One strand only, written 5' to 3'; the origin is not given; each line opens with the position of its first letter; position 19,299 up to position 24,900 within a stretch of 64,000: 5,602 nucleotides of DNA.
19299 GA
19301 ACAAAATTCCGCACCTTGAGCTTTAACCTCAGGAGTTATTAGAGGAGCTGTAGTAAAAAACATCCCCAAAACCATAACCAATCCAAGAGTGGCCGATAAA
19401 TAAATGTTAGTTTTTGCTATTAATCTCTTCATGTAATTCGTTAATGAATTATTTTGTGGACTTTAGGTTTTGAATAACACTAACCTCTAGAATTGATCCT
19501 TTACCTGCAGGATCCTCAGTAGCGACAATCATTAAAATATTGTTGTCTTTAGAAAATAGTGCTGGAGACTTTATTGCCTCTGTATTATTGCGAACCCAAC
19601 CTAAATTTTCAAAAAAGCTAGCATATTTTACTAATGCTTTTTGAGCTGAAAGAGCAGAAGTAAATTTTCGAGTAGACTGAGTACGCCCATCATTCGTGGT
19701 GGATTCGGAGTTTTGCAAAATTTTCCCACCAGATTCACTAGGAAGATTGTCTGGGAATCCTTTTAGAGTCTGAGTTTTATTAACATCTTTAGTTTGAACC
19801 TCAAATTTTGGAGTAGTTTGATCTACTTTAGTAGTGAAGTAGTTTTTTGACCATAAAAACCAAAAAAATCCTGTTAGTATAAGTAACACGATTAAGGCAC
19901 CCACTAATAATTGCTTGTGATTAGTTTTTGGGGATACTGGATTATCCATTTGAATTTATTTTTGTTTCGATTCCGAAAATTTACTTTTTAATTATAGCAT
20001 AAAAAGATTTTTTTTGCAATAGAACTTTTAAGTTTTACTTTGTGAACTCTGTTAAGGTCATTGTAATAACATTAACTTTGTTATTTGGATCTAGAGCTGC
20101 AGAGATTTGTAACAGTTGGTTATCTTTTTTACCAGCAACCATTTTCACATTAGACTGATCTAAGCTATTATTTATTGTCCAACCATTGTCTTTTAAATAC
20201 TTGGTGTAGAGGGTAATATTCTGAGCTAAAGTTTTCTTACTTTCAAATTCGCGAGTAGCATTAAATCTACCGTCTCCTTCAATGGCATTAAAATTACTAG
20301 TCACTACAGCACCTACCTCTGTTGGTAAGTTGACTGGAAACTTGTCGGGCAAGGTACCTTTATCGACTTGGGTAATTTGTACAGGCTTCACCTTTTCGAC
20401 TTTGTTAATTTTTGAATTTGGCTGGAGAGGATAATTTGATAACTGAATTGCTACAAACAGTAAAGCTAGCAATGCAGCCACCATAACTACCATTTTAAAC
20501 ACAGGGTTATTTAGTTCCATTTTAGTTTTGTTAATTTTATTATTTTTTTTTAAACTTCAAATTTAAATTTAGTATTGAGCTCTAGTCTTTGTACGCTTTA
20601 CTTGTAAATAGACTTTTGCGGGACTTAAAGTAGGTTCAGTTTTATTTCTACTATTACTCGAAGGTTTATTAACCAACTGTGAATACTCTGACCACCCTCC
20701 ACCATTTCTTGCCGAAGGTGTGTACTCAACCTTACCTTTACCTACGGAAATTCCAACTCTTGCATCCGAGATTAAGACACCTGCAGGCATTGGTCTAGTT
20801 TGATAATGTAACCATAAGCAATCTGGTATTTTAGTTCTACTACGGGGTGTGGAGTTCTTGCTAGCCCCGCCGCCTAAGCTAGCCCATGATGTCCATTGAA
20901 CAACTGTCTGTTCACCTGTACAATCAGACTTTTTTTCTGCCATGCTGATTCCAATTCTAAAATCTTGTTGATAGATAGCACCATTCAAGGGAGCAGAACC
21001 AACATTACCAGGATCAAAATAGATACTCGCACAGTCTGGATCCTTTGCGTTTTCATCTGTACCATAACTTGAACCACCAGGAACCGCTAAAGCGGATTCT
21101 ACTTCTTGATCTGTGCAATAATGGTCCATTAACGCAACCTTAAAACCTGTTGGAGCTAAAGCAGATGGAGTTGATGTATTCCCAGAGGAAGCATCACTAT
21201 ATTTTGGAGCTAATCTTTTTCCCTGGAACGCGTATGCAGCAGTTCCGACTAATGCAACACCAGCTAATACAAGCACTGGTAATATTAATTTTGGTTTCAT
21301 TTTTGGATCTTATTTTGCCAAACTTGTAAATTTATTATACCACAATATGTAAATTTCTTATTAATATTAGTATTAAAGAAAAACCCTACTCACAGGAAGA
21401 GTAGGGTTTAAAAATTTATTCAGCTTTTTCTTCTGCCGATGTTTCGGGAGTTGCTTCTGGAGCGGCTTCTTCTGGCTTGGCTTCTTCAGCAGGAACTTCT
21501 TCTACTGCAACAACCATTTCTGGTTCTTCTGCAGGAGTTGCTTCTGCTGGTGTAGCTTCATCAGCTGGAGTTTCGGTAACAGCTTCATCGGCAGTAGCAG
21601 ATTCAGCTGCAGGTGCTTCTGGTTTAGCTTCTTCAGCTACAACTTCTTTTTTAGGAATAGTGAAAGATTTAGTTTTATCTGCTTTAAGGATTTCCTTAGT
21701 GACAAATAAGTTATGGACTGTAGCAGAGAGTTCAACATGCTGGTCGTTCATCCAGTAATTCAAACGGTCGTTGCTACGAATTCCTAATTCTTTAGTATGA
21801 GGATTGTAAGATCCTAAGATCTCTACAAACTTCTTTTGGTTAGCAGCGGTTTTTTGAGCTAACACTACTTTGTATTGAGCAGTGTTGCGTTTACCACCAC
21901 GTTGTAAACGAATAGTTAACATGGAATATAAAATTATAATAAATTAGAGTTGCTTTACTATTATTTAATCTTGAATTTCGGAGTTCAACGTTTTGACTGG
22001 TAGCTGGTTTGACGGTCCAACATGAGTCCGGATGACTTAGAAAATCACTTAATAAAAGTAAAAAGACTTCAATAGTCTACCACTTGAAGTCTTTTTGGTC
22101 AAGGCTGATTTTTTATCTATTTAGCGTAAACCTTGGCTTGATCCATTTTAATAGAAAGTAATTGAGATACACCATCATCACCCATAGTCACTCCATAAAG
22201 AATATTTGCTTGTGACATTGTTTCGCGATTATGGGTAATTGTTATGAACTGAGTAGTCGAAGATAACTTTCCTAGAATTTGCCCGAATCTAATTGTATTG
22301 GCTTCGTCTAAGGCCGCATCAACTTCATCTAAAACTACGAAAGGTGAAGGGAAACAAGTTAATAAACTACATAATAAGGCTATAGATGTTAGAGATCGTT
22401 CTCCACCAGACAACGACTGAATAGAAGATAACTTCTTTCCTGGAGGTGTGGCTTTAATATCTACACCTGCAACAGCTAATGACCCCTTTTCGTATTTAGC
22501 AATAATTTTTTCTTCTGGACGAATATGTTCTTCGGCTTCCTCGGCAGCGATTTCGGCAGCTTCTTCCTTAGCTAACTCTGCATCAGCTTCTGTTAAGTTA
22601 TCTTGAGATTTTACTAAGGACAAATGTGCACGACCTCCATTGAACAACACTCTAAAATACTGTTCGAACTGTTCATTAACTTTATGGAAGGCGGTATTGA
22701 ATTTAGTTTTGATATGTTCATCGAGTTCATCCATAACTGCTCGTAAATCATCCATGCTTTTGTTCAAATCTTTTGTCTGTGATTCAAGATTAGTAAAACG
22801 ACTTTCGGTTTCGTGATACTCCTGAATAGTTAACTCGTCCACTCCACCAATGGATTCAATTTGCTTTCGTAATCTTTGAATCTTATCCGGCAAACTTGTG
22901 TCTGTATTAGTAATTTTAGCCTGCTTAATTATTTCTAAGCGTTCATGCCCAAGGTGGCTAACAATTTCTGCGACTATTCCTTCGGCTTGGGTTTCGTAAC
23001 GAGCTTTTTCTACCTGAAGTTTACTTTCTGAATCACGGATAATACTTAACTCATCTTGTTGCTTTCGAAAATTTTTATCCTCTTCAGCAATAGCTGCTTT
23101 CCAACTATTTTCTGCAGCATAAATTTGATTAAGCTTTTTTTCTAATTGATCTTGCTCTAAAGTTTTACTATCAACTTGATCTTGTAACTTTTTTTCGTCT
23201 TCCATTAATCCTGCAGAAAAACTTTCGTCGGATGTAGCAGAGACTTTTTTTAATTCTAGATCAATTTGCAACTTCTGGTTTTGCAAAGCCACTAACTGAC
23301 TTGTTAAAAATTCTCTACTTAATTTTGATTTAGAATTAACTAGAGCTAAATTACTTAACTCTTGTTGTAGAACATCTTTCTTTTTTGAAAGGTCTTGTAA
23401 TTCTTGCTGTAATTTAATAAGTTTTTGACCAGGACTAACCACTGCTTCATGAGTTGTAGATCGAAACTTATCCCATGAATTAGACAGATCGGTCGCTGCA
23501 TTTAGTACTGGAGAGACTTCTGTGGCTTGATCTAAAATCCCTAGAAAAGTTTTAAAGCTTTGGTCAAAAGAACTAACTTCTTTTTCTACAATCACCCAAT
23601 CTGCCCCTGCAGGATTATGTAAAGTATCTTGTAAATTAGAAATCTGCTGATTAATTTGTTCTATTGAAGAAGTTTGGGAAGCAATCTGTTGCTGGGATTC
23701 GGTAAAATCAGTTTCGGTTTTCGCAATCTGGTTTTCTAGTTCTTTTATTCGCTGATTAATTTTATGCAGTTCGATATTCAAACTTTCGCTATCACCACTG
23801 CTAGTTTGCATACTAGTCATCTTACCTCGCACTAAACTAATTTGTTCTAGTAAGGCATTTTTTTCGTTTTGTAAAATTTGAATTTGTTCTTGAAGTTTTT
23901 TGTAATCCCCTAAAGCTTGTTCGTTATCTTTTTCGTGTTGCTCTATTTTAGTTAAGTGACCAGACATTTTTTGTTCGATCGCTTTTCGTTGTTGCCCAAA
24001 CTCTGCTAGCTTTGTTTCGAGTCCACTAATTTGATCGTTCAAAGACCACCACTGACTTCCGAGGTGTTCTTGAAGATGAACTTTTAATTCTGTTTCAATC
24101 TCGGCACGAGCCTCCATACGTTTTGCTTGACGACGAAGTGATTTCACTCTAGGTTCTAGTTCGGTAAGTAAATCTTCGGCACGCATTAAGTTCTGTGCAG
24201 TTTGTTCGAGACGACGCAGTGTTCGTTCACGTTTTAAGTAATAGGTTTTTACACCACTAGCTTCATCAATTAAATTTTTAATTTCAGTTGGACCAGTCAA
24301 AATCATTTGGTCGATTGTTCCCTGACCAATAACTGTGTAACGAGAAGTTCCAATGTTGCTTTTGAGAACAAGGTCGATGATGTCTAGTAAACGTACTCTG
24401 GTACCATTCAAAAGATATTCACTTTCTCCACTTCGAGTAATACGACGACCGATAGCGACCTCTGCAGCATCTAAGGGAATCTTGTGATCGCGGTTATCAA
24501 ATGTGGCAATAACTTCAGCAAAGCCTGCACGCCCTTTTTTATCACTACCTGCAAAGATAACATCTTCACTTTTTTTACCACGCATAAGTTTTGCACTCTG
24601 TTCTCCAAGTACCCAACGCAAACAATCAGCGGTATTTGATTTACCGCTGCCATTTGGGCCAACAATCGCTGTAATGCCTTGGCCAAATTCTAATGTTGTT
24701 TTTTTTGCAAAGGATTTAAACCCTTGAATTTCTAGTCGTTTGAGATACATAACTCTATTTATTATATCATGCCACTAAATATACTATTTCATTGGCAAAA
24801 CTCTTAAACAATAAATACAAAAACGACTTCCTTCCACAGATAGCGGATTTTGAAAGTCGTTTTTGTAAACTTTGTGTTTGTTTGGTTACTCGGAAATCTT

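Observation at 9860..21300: An 11.5-kb surface-protein/metalloprotease locus inserted inside the conserved rpsP...khpA-trmD-rplS ribosomal cluster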

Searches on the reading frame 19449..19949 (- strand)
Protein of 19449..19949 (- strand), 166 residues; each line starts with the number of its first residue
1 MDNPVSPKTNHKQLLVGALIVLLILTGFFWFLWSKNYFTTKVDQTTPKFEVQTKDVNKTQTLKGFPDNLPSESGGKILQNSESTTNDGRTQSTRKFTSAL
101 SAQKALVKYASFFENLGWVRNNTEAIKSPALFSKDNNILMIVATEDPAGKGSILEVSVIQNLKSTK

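Call 3: search_protein_families(library=pfam, proteins=[window:19449-19949:-], max_evalue=0.1)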
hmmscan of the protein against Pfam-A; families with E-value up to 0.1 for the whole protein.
window:19449-19949:- (166 aa): 1 family
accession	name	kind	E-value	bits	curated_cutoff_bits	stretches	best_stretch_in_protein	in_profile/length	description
PF12725.13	DUF3810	-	0.01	15.7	28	1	9-65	55-107/311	Protein of unknown function (DUF3810)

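Call 16: search_protein_families(library=ncbifam, proteins=[window:19449-19949:-], max_evalue=0.1)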
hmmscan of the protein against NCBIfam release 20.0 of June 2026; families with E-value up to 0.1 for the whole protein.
window:19449-19949:- (166 aa): 1 family
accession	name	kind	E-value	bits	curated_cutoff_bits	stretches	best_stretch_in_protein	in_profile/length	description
NF040674.1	CPBP_fam_MrtP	equivalog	0.04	13.4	250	0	11-94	65-144/354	myxosortase MrtP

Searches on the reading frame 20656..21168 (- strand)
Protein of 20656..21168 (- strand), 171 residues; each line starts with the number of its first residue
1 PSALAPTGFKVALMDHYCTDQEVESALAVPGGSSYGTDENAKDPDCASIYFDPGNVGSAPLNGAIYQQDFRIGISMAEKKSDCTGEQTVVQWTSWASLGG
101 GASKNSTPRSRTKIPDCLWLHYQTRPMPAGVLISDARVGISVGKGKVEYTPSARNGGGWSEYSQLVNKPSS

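Call 90: search_solved_structures(query=A7, max_evalue=10)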
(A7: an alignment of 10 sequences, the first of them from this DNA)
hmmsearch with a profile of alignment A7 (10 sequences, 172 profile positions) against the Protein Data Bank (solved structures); distinct sequences matched with E-value up to 10: 1.
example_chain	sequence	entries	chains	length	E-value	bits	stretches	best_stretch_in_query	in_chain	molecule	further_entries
2lh8_A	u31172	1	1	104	0.53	13.1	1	34-85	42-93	Major prion protein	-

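Call 91: search_protein_families(library=pfam, alignment_id=A7, max_evalue=1)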
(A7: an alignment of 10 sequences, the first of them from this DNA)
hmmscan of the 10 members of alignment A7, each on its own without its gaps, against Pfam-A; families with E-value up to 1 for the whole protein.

A. member 1, seq(171 aa): 0 families

B. families by the number of members that match (of 10 scanned): 2 families
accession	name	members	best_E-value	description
PF08452.15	DNAP_B_exo_N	1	0.13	DNA polymerase family B exonuclease domain, N-terminal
PF15028.12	PTCRA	1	0.14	Pre-T-cell antigen receptor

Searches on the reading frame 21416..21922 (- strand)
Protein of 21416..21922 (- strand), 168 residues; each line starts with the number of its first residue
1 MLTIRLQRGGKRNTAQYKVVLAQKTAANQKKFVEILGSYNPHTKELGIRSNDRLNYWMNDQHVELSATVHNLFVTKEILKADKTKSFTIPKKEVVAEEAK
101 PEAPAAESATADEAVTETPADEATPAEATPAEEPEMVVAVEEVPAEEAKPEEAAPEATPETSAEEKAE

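Call 3: search_protein_families(library=pfam, proteins=[window:21416-21922:-], max_evalue=0.1)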
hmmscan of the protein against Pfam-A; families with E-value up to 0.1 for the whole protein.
window:21416-21922:- (168 aa): 1 family
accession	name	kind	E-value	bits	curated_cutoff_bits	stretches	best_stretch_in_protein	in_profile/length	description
PF00886.24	Ribosomal_S16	-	5e-10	39.6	27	1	8-59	1-56/62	Ribosomal protein S16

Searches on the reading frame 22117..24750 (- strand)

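Call 4: search_protein_families(library=pfam, proteins=[window:22117-24750:-], max_evalue=0.01)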
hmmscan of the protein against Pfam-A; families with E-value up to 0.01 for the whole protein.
window:22117-24750:- (877 aa): 8 families
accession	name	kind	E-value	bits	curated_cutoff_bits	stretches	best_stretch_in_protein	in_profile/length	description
PF02463.25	SMC_N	-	2.2e-66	223.9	40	1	2-862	1-219/220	RecF/RecN/SMC N terminal domain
PF13476.12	AAA_23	-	4.6e-14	54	27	1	5-373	1-196/201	AAA domain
PF13304.12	AAA_21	-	7.8e-11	43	27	2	26-93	1-58/304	AAA domain, putative AbiEii toxin, Type IV TA system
PF13175.12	AAA_15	-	8.2e-06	26.1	32.1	1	1-393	1-266/374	AAA ATPase domain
PF13555.12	AAA_29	-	0.00013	22.1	27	1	3-48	1-46/61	P-loop containing region of AAA domain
PF24627.1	PUMA_CC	-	0.0031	17.9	30.1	1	238-298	14-74/74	PUMA coiled-coil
PF08614.16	ATG16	-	0.0036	18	33.7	1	268-378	8-119/200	Autophagy protein 16 (ATG16)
PF04102.17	SlyX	-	0.0085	17.2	30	1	332-379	2-49/67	SlyX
